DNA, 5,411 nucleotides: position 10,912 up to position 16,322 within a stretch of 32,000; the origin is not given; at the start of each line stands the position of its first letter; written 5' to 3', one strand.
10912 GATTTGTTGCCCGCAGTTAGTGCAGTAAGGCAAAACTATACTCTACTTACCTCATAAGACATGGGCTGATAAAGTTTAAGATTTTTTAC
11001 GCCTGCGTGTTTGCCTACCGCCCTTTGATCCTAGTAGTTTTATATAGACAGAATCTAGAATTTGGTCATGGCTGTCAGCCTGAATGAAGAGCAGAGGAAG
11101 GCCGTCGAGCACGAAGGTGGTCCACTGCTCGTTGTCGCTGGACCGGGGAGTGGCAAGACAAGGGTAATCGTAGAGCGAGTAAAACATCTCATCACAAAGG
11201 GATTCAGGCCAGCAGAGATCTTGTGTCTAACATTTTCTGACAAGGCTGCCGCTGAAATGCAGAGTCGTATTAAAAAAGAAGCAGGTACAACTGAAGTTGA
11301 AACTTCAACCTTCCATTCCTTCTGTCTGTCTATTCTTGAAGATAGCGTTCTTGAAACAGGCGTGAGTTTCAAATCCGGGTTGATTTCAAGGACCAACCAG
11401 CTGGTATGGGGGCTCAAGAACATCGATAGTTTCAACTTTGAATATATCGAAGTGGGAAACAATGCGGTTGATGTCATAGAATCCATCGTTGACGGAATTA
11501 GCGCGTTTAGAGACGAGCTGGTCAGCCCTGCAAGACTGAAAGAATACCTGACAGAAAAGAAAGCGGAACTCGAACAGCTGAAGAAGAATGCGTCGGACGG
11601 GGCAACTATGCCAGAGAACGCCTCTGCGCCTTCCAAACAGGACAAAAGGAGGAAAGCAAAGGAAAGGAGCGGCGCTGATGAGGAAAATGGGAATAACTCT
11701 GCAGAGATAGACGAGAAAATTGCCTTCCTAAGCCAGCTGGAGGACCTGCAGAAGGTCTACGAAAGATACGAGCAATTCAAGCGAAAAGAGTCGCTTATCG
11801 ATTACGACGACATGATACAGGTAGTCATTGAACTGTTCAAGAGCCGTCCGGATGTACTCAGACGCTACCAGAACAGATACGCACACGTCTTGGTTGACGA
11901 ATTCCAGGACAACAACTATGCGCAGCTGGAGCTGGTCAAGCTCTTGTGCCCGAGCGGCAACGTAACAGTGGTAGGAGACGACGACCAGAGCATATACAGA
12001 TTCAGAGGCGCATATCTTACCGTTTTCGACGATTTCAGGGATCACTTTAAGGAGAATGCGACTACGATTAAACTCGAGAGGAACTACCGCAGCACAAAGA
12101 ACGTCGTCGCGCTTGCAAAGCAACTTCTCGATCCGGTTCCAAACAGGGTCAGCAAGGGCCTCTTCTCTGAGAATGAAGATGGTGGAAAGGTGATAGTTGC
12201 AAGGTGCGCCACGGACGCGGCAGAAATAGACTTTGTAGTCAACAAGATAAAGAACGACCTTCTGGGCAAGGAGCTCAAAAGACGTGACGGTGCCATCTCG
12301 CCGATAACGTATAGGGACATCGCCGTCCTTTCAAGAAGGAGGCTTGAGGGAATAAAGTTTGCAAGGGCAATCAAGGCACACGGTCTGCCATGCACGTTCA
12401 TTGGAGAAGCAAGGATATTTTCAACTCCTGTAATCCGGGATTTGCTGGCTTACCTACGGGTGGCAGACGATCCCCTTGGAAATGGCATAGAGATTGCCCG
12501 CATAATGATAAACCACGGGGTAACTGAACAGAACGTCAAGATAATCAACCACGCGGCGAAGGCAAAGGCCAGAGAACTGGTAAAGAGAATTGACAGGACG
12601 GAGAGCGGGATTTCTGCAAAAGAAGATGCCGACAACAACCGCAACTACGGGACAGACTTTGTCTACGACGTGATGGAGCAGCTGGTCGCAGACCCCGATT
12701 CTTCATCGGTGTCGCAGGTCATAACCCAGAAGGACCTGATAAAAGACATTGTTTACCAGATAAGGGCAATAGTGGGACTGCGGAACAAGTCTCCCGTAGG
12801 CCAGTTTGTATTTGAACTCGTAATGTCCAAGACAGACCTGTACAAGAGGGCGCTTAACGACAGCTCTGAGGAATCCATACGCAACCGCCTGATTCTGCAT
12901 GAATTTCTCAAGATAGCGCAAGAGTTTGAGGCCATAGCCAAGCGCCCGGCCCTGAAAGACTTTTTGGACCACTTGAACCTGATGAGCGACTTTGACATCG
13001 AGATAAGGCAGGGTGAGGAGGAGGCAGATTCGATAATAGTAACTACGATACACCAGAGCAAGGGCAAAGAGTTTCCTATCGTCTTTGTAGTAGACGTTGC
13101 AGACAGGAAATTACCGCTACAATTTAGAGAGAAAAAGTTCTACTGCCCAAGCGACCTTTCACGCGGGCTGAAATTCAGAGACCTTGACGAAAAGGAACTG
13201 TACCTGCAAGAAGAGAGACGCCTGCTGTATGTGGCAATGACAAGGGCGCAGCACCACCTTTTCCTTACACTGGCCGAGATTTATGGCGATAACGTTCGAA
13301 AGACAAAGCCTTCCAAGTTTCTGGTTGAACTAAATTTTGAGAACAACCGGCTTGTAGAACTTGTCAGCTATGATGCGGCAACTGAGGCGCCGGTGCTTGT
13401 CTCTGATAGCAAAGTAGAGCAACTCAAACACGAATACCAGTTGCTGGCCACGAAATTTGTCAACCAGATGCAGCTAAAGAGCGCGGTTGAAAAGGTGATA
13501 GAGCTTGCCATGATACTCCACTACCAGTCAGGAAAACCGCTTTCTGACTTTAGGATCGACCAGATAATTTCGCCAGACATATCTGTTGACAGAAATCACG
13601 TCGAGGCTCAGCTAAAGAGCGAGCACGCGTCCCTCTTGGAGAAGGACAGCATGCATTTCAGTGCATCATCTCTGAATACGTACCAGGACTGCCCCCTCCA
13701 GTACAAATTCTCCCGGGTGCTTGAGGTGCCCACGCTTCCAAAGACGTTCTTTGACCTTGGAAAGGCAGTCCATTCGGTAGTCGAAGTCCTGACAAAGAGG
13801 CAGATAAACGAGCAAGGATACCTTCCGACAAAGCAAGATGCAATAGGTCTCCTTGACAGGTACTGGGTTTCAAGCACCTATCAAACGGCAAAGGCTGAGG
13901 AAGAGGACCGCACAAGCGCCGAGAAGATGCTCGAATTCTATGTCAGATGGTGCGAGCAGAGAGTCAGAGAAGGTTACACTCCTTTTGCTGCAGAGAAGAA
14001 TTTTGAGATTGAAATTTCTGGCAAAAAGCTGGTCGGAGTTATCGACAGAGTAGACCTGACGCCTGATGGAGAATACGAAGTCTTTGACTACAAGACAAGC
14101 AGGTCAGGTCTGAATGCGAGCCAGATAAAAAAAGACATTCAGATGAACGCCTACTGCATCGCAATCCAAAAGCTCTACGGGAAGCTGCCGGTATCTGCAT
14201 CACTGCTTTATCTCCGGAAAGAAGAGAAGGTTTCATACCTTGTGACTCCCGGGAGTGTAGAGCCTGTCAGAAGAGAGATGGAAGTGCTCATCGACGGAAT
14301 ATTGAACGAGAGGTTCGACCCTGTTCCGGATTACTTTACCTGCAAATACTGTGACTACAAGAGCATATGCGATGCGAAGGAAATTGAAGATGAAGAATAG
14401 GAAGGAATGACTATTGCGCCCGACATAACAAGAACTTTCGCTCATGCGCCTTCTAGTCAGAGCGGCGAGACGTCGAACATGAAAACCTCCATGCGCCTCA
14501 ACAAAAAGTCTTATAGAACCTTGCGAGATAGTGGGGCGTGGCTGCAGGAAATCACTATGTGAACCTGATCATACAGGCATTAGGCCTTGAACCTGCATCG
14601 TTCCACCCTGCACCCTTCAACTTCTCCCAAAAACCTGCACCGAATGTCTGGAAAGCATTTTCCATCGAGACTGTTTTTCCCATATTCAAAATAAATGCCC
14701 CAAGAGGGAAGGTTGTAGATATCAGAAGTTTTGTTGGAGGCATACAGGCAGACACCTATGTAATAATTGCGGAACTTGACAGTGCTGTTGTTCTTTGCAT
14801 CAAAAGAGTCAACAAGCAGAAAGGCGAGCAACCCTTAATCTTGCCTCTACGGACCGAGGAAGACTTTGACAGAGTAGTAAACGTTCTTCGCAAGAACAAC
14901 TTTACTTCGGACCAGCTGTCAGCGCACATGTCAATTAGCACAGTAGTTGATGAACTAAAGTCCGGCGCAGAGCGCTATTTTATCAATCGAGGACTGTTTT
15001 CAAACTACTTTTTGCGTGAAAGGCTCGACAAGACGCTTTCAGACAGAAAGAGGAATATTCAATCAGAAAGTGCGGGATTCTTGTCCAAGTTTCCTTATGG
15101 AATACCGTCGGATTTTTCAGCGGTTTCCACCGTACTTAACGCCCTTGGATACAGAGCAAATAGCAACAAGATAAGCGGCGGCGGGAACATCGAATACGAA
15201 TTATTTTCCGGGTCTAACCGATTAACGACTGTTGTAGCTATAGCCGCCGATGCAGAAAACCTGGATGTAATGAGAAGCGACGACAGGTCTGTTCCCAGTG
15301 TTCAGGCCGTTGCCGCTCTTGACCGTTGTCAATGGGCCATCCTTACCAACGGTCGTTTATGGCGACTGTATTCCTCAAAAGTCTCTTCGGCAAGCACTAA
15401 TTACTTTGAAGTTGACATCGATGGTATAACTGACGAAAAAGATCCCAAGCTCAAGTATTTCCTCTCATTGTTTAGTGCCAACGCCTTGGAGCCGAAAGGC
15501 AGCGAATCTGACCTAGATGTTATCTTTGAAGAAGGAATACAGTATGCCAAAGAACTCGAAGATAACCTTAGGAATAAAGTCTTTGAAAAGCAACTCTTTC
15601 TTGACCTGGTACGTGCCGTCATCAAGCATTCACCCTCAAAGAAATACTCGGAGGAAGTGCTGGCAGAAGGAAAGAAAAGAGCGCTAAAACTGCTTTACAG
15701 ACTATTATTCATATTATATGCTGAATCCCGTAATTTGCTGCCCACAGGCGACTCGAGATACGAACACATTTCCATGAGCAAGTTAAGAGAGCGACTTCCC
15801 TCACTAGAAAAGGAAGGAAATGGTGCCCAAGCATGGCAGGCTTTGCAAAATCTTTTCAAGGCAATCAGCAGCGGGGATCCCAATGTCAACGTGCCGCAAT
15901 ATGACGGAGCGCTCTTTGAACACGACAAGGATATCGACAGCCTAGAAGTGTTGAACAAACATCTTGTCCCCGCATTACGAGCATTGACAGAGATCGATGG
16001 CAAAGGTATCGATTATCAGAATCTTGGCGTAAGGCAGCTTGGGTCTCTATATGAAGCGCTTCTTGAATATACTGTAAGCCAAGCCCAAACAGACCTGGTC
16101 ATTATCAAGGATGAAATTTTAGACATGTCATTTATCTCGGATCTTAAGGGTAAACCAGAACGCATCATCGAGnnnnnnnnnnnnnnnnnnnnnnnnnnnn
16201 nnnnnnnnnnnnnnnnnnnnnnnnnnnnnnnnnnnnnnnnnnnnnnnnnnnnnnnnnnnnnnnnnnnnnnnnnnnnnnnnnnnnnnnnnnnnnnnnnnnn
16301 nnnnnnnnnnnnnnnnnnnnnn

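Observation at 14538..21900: Overlapping PglX-like methyltransferase + PLD-SNF2 gene pair: a two-gene DISARM/type III-like restriction-modification module lacking DrmA/DrmB and PglZ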

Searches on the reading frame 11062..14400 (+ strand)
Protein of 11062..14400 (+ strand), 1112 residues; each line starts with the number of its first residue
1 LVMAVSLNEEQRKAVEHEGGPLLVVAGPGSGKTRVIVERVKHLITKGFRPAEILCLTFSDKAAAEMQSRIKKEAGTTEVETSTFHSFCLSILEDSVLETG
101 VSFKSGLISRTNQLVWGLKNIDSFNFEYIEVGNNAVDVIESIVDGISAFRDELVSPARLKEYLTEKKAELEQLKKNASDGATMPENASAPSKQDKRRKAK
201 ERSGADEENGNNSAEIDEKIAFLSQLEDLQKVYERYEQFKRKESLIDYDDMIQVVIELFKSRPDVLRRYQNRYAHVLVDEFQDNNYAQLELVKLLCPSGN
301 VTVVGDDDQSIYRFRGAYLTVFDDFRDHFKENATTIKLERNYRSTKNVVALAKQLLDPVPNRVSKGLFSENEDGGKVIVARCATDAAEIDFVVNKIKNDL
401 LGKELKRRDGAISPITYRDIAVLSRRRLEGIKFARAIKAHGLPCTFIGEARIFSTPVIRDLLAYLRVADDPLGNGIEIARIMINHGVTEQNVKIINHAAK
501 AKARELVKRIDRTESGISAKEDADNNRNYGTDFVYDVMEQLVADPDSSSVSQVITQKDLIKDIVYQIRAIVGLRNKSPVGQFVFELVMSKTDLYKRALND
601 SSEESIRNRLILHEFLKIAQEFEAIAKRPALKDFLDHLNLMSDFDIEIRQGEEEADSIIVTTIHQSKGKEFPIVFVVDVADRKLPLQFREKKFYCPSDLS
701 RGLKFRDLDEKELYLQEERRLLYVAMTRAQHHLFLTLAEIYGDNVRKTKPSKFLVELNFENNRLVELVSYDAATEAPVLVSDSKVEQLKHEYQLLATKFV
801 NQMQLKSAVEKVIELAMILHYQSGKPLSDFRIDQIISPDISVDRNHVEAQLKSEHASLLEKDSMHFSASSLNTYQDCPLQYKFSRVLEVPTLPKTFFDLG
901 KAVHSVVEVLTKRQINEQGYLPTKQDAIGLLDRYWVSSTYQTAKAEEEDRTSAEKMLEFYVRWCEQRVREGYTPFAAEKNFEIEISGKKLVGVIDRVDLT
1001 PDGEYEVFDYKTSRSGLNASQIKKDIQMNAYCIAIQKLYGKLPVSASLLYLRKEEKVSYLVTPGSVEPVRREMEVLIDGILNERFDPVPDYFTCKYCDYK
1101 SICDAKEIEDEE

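Call 3: search_protein_families(library=pfam, proteins=[window:11062-14400:+], max_evalue=0.01)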
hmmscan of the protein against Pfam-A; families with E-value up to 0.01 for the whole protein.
window:11062-14400:+ (1112 aa): 10 families
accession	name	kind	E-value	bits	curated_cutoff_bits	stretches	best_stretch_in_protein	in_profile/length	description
PF00580.27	UvrD-helicase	-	1.8e-68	231.6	23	1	7-330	1-271/271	UvrD/REP helicase N-terminal domain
PF13361.12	UvrD_C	-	2.3e-46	159.3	25.6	1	336-738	1-348/350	UvrD-like helicase C-terminal domain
PF12705.13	PDDEXK_1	-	3.6e-38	132.3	22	1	865-1104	1-247/247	PD-(D/E)XK nuclease superfamily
PF13245.12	AAA_19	-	4.9e-23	82.2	25.1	1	11-315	1-134/134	AAA domain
PF13538.12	UvrD_C_2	-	1e-13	51.3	27.4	2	709-735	24-51/52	UvrD-like helicase C-terminal domain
PF13604.12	AAA_30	-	5.1e-06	26.8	27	1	7-78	2-74/191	AAA domain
PF01443.25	Viral_helicase1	-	7.6e-06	26.3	21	0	23-72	2-49/228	Viral superfamily 1 RNA helicase core domain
PF13086.12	AAA_11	-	9.2e-06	26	27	1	7-280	2-221/257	AAA domain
PF13087.12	AAA_12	-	1.6e-05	25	27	0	648-735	129-190/195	AAA domain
PF01930.23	Cas_Cas4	-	1.9e-05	25.3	22.7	1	981-1103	47-158/160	Domain of unknown function DUF83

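Call 4: search_protein_families(library=padloc, proteins=[window:11062-14400:+], max_evalue=0.01)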
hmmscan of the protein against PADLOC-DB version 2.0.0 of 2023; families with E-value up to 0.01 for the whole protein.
window:11062-14400:+ (1112 aa): 62 families (the best 25 are shown)
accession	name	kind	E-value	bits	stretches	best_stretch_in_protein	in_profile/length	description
PDLC00132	GajB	-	7.5e-82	273.9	3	224-486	166-421/625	UrvD helicase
PDLC00114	GajB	-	6.5e-81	270.8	2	218-759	161-631/635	UrvD helicase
PDLC03802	RTasHel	-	1.7e-77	259.8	2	5-470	4-361/675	DRT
PDLC00117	GajB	-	9.6e-66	220.5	3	222-451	168-384/604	UrvD helicase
PDLC00127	GajB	-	1.1e-48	164.2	3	215-353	142-286/594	UrvD helicase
PDLC00119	GajB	-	1.5e-48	164.1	3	212-354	156-298/565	UrvD helicase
PDLC00103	GajB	-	2.7e-47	160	3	211-473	148-405/612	UrvD helicase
PDLC00107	GajB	-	6.8e-47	158.3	3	229-398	168-338/587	UrvD helicase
PDLC00130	GajB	-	1.4e-44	150.4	3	234-372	167-306/589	UrvD helicase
PDLC00104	GajB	-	3.3e-39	133.1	3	221-358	115-251/574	UrvD helicase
PDLC00121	GajB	-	2.6e-37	126.6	3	230-429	161-356/565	UrvD helicase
PDLC00112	GajB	-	2.9e-37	126.6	3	234-355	170-294/581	UrvD helicase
PDLC00123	GajB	-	3.5e-36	122.9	3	242-360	146-263/540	UrvD helicase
PDLC00134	GajB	-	1.9e-35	120.8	2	215-409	155-350/431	UrvD helicase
PDLC00122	GajB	-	2.6e-33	113.7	2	239-397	124-283/502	UrvD helicase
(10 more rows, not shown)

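Call 10: search_protein_families(library=ncbifam, proteins=[window:11062-14400:+], max_evalue=0.001)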
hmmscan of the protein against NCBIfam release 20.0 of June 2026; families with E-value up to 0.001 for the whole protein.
window:11062-14400:+ (1112 aa): 22 families
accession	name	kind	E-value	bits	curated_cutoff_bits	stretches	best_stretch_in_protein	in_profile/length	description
TIGR01073.1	pcrA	equivalog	2.1e-109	366.9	911.2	3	229-555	166-483/725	DNA helicase PcrA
TIGR01074.1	rep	equivalog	4.1e-91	306.2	951.45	3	227-558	161-483/668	DNA helicase Rep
NF008743.0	PRK11773.1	equivalog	8.3e-83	279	965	2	205-785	148-661/720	DNA helicase II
TIGR01075.1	uvrD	equivalog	1.4e-79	268.2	1144.45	2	208-761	146-635/715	DNA helicase II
NF008172.0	PRK10919.1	equivalog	1.4e-69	235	1168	3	230-471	165-396/673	DNA helicase Rep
TIGR02785.1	addA_Gpos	equivalog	6.3e-54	183.3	707.65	3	156-355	266-479/1234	helicase-exonuclease AddAB subunit AddA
NF008276.0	PRK11054.1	equivalog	1.7e-50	172.3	543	3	217-380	380-540/684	DNA helicase IV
TIGR00609.1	recB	equivalog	1.1e-49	169.5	696.05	3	391-745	522-820/1175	exodeoxyribonuclease V subunit beta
TIGR02784.1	addA_alphas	equivalog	1.7e-49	169.1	860.75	4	177-358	295-495/1138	double-strand break repair helicase AddA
NF010485.0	PRK13909.1-2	equivalog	2.1e-39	135.5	650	2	221-424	276-488/909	RecB-like helicase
NF010487.0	PRK13909.1-4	equivalog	3.4e-34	118.3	759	2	224-467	275-525/924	RecB-like helicase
NF008128.0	PRK10876.1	equivalog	7.4e-22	76.9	1697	2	652-751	730-831/1181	exodeoxyribonuclease V subunit beta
NF041464.1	HelD_BACSU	equivalog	6.3e-20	70.7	419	1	268-397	542-666/779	RNA polymerase recycling motor HelD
NF010486.0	PRK13909.1-3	equivalog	4e-15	54.9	1109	2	219-358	277-425/921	RecB-like helicase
NF010484.0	PRK13909.1-1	equivalog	6.3e-13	47.4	1074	2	25-71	11-57/945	RecB-like helicase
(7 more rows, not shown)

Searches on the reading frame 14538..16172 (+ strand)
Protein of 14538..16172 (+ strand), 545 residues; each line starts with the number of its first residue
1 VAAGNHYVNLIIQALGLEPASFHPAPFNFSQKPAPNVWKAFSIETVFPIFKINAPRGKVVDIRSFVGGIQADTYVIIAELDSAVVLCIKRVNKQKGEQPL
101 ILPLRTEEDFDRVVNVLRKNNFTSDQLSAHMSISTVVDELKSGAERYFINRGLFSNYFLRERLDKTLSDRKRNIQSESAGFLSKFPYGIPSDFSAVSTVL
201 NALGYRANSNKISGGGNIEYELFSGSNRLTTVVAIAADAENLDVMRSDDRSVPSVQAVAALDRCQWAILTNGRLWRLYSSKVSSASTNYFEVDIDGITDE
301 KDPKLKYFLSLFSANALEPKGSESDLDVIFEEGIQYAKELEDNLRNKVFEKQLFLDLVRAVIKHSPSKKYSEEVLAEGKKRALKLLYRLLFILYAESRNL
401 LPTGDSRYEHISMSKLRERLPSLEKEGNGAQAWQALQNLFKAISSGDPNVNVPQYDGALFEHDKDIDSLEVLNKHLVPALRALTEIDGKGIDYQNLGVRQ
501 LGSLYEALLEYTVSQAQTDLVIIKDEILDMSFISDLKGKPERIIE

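Call 53: predict_structure(alignment_id=A3)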
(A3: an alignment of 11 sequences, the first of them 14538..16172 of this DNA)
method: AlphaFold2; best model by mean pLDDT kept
length: 545 residues; sequences in the alignment: 11
mean_pLDDT: 81.1   pTM: 0.53
mean pLDDT of the five models: 81.1, 80.5, 78.9, 78.2, 78.2
residues with pLDDT >= 90: 143; 70-90: 307; 50-70: 82; < 50: 13
segments of 3 or more residues with pLDDT < 50: 1-3, 143-145
pLDDT, mean of each block of 10 residues (from residue 1): 70 91 91 90 91 87 86 92 89 71 81 84 81 82 64 78 88 91 88 92 89 70 88 89 67 87 93 94 81 85 90 90 88 80 73 84 81 77 85 77 79 88 88 92 85 76 84 90 67 60 62 54 56 60 51
secondary structure, 60 per line:
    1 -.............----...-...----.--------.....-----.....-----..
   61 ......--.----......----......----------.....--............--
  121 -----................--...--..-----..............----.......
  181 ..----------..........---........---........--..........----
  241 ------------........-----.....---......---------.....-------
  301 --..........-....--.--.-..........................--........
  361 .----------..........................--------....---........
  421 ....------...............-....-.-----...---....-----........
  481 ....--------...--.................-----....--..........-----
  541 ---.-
elements in order: H2-14 E23-25 E39-43 E49-53 H59-66 E74-79 E84-89 E100-104 H107-118 H126-141 H156-169 H174-182 H193-202 E206-213 E217-224 E227-236 H253-260 E266-270 E274-279 E289-293 H303-312 H314-317 H325-350 H353-361 H372-397 H406-409 H413-424 H431-445 H464-467 H473-484 H498-514 E520-523 E526-529 H530-535

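Call 56: fold_search(model_id=the predicted structure, library=pdb)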
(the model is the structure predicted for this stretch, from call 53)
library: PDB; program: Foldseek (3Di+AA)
matches with E <= 10: 765; with E <= 0.001: 0
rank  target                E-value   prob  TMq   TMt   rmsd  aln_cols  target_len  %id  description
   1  3s1s                  1.7e-02  0.63  0.16  0.11  17.0       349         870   11  Characterization and crystal structure of the type IIG restriction endonuclease BpuSI (released 2011-07-13)
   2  5csa_A                3.7e-02  0.12  0.09  0.07  19.2       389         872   10  Crystal structure of domains BT-BCCP-AC1-AC5 of yeast acetyl-CoA carboxylase (released 2015-10-28)
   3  7esy_B                4.6e-02  0.12  0.10  0.08  20.8       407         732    7  Crystal structure of the complex formed by Wolbachia cytoplasmic incompatibility factors CidA and CidBND1-ND2 from wPi (released 2021-11-10)
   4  3n2q                  6.3e-02  0.20  0.12  0.19  16.9       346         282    8  Crystal structure of Sex pheromone staph-cAM373 precursor (released 2010-06-02)
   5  5ipp_B                1.0e-01  0.38  0.10  0.15  10.0       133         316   11  Structure of Bacillus NanoRNase A active site mutant bound to a mononucleotide (released 2017-08-02)
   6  8xl0_E                1.0e-01  0.06  0.09  0.04  22.7       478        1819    8  Citrate-induced filament of human acetyl-coenzyme A carboxylase 1 (ACC1-citrate) (released 2024-10-23)
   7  1u14                  1.2e-01  0.14  0.09  0.18  13.0       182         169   15  The crystal structure of hypothetical UPF0244 protein yjjX at resolution 1.68 Angstrom (released 2004-09-21)
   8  9jt2_B                1.2e-01  0.08  0.11  0.13  24.0       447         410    8  substrate-bound NbaSPARDA complexes (released 2025-04-02)
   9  8xkz_C                1.3e-01  0.06  0.09  0.04  22.7       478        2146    8  Core region of the citrate-induced human acetyl-CoA carboxylase 1 filament (ACC1-citrate) (released 2024-10-23)
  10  5csl_A                1.5e-01  0.07  0.11  0.04  22.3       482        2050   10  Crystal structure of the 500 kD yeast acetyl-CoA carboxylase holoenzyme dimer (released 2015-10-28)
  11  5cs4_B                1.6e-01  0.08  0.09  0.12  17.7       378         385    7  Crystal structure of domains AC3-AC5 of yeast acetyl-CoA carboxylase (released 2015-10-28)
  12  4mcw_B                1.6e-01  0.05  0.10  0.13  20.0       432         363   11  Crystal structure of a HD-GYP domain (a cyclic-di-GMP phosphodiesterase) containing a tri-nuclear metal centre (released 2014-02-19)
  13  9jsz_B                1.9e-01  0.38  0.11  0.13   9.7       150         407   11  active NbaSPARDA complexes (released 2025-04-02)
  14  8ioo_C                1.9e-01  0.20  0.10  0.15  10.6       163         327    8  Crystal structure of Deinococcus radiodurans RecJ-like protein in complex with Mg2+ (released 2024-03-20)
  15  7et0_C                2.2e-01  0.10  0.12  0.10  18.2       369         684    8  Crystal structure of the complex formed by Wolbachia cytoplasmic incompatibility factors CinA and CinB from wPip (released 2021-11-10)
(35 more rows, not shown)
